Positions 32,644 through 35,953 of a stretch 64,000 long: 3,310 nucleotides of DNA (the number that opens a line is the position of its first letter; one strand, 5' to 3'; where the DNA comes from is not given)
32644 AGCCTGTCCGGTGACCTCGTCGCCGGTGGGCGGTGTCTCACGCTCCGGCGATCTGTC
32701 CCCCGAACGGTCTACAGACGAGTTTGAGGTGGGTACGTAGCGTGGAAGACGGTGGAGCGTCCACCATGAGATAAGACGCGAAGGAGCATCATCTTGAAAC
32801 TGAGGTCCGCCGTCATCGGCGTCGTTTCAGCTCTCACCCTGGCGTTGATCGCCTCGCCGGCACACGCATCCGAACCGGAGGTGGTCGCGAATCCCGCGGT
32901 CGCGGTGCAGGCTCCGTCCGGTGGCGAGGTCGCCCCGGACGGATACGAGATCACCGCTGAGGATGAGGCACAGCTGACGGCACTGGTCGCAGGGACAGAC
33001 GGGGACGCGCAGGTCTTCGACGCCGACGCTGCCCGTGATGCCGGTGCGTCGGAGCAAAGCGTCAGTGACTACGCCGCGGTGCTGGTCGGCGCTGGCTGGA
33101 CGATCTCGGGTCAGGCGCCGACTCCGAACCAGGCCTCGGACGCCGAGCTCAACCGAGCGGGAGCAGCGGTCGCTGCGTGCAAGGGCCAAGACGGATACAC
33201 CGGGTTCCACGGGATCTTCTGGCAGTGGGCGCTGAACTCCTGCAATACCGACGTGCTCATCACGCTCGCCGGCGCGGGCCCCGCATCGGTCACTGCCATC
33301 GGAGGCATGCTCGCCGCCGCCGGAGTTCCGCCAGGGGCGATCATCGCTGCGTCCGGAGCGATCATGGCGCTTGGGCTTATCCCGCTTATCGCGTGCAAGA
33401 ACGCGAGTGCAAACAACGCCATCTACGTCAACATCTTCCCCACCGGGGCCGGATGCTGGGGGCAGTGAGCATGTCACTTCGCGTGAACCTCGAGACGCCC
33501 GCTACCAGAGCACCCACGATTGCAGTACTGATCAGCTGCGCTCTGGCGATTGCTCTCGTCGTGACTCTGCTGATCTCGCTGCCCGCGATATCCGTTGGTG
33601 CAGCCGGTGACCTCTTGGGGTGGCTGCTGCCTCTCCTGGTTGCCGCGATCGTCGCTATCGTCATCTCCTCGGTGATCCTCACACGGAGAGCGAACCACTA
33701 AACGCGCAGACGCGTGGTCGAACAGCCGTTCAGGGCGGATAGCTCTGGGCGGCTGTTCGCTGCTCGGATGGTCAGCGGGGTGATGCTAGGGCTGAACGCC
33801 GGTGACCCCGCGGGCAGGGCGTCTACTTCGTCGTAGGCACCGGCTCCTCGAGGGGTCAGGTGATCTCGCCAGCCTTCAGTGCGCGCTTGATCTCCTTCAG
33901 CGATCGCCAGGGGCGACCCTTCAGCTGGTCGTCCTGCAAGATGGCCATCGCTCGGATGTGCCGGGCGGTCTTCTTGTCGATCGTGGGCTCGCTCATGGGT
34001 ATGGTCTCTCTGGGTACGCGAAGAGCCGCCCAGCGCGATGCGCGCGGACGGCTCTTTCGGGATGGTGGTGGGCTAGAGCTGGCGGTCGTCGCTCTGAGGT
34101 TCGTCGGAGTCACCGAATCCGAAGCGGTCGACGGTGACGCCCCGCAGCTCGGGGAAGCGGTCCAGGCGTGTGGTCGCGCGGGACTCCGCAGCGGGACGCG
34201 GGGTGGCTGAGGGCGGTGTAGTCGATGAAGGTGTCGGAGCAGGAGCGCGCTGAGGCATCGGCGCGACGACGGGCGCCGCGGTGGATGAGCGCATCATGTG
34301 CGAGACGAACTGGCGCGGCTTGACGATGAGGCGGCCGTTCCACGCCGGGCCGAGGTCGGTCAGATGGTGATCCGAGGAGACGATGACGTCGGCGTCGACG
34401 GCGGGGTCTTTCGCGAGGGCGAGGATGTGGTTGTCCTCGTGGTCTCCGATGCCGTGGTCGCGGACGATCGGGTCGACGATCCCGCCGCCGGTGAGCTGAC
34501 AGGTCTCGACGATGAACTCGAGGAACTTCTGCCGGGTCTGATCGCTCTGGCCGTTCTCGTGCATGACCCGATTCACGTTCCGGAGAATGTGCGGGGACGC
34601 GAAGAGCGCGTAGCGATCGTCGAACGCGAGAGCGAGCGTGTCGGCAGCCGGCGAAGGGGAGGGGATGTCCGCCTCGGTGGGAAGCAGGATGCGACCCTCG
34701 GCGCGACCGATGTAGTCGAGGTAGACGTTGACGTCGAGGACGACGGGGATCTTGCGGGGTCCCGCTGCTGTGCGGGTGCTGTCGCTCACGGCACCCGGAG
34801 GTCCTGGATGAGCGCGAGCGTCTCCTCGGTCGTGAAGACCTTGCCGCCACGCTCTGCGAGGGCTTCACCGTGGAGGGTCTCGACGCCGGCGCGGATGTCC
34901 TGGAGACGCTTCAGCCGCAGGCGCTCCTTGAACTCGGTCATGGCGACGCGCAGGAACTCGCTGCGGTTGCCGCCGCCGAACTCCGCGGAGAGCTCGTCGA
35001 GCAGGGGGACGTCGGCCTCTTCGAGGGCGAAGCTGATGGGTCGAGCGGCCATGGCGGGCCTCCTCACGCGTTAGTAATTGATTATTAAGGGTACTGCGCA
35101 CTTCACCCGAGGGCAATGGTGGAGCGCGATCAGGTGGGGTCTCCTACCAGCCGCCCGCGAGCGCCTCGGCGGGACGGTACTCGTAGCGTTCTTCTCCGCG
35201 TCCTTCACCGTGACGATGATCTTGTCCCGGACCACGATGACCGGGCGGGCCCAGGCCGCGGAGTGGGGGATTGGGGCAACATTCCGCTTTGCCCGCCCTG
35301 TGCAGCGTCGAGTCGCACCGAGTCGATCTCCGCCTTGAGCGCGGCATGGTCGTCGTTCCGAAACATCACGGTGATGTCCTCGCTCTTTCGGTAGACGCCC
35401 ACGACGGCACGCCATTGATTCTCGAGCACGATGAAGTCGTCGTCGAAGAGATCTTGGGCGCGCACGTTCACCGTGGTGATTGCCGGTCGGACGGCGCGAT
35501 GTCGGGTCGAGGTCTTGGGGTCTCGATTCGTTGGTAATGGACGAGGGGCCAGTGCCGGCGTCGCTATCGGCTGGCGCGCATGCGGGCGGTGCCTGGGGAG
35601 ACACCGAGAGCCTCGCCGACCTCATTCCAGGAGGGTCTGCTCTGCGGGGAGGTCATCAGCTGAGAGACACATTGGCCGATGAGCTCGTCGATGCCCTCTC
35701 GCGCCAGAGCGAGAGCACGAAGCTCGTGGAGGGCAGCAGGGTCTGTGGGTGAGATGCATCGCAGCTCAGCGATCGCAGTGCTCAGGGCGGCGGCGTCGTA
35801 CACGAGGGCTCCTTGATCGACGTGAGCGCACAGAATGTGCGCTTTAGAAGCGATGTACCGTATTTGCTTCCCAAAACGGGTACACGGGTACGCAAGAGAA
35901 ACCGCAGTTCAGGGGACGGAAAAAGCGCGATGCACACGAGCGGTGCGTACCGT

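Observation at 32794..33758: Candidate new secreted bacteriocin + immunity two-gene unit at the island edge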

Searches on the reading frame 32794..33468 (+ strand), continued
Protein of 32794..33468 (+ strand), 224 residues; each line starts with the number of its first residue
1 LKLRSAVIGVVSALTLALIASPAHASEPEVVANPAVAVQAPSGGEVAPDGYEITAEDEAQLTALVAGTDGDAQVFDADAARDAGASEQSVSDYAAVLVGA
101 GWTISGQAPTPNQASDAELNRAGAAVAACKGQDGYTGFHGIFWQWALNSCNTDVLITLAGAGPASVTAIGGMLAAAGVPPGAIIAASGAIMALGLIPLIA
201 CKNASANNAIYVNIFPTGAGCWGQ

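Call 110: fold_search(model_id=the predicted structure, library=pdb)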
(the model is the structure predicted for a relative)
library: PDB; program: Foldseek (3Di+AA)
matches with E <= 10: 39; with E <= 0.001: 0
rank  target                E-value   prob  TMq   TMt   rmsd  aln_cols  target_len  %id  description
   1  5n1w_A                4.0e+00  0.03  0.19  0.16   7.6        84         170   11  Structure of xEco2 acetyltransferase domain bound to K105-CoA conjugate (released 2017-03-15)
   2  5n22_D                4.3e+00  0.02  0.15  0.13   8.1        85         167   12  Structure of xEco2 acetyltransferase domain bound to K106-CoA conjugate (released 2017-03-15)
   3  6tu3_I                4.6e+00  0.02  0.20  0.15  12.5       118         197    9  Rat 20S proteasome (released 2020-05-13)
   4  7ls6_C                5.6e+00  0.02  0.20  0.13  11.2       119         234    8  Cryo-EM structure of Pre-15S proteasome core particle assembly intermediate purified from Pre3-1 proteasome mutant (G3 (released 2021-04-14)
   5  5n1u_B                6.0e+00  0.02  0.19  0.16   7.4        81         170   11  Structure of xEco2 acetyltransferase domain (released 2017-03-15)
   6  6z46_S                6.0e+00  0.01  0.19  0.15  13.8       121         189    8  Structure of the S. acidocaldarius 20S proteasome (Saci0613/Saci0662) (released 2020-08-05)
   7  5fg7_H                6.4e+00  0.02  0.21  0.15  12.9        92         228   12  Yeast 20S proteasome beta2-T1A mutant (released 2016-03-23)
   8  8qym_K                6.4e+00  0.02  0.16  0.12  12.1        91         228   11  Human 20S proteasome assembly intermediate structure 3 (released 2024-02-21)
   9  8olu_C                6.4e+00  0.02  0.20  0.12  13.5       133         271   11  Leishmania tarentolae proteasome 20S subunit in complex with 1-Benzyl-N-(3-(cyclopropylcarbamoyl)phenyl)-6-oxo-1,6-dih (released 2023-08-09)
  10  5n22_A                6.9e+00  0.02  0.13  0.11   5.1        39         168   15  Structure of xEco2 acetyltransferase domain bound to K106-CoA conjugate (released 2017-03-15)
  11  6muv_C                6.9e+00  0.02  0.21  0.13  11.2       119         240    8  The structure of the Plasmodium falciparum 20S proteasome in complex with two PA28 activators (released 2019-08-07)
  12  4mxe_B                6.9e+00  0.01  0.11  0.10   6.2        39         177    8  Human ESCO1 (Eco1/Ctf7 ortholog), acetyltransferase domain in complex with acetyl-CoA (released 2015-04-08)
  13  8t0m_C                6.9e+00  0.01  0.20  0.13  11.1       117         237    8  Proteasome 20S core particle from Pre1-1 Pre4-1 Double mutant (released 2023-09-06)
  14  5dsv_G                7.3e+00  0.02  0.20  0.13  11.2        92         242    8  Crystal structure of human proteasome alpha7 tetradecamer (released 2015-12-02)
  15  5cz5_N                7.3e+00  0.01  0.15  0.12  11.7        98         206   13  Yeast 20S proteasome beta1-T1A mutant in complex with Carfilzomib (released 2016-03-23)
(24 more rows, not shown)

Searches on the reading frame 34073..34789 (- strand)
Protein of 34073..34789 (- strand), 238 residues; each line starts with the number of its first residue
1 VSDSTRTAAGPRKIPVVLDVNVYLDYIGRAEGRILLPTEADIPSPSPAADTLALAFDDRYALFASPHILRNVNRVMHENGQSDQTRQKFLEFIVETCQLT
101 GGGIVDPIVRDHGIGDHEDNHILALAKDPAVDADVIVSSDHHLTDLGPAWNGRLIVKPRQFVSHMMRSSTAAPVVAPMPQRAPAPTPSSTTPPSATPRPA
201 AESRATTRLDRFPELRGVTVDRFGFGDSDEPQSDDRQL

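Call 6: search_protein_families(library=pfam, proteins=[window:34073-34789:-], max_evalue=0.1)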
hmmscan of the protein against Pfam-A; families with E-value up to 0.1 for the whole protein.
window:34073-34789:- (238 aa): 1 family
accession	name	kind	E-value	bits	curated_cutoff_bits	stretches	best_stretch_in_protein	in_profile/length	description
PF13470.12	PIN_3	-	9.9e-08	33.2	27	1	16-142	2-115/115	PIN domain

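Call 7: search_protein_families(library=ncbifam, proteins=[window:34073-34789:-], max_evalue=0.1)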
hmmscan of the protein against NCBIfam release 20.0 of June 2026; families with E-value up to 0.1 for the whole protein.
window:34073-34789:- (238 aa): 1 family
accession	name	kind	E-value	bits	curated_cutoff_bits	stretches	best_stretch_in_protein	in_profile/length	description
TIGR00305.1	TIGR00305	equivalog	0.081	13.2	29.15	0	53-146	24-115/115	putative toxin-antitoxin system toxin component, PIN family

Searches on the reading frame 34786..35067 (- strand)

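Call 6: search_protein_families(library=pfam, proteins=[window:34786-35067:-], max_evalue=0.1)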
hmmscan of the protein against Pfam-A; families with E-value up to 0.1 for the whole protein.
window:34786-35067:- (93 aa): 1 family
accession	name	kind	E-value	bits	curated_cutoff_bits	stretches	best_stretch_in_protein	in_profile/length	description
PF01402.27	RHH_1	-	0.00059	20.1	20.5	1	11-49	2-39/39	Ribbon-helix-helix protein, copG family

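Call 7: search_protein_families(library=ncbifam, proteins=[window:34786-35067:-], max_evalue=0.1)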
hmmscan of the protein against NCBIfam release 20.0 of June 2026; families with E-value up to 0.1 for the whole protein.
window:34786-35067:- (93 aa): 0 families

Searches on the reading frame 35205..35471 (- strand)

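Call 6: search_protein_families(library=pfam, proteins=[window:35205-35471:-], max_evalue=0.1)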
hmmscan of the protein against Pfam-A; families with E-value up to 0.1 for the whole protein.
window:35205-35471:- (88 aa): 2 families
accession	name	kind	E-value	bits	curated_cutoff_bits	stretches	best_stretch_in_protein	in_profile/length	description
PF20658.2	MSG_insertion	-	0.026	15.1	24.8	1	4-47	12-55/76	Malate synthase G, alpha-beta insertion domain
PF18449.8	Endotoxin_C2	-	0.051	14.6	30.7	0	31-58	8-35/63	Pesticidal crystal protein Cry1Aa, domain IV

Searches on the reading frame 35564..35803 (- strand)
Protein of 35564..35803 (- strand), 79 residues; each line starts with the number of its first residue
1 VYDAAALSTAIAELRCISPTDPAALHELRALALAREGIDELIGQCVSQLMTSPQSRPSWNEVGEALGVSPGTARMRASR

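Call 6: search_protein_families(library=pfam, proteins=[window:35564-35803:-], max_evalue=0.1)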
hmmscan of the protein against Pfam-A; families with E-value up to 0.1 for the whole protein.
window:35564-35803:- (79 aa): 2 families
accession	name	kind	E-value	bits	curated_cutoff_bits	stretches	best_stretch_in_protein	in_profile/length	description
PF22980.2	Myb_DNA-bind_8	-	0.00014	21.5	27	1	54-79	17-43/50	Myb-like DNA-binding domain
PF13404.12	HTH_AsnC-type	-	0.0021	18.3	27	1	55-78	16-39/42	AsnC-type helix-turn-helix domain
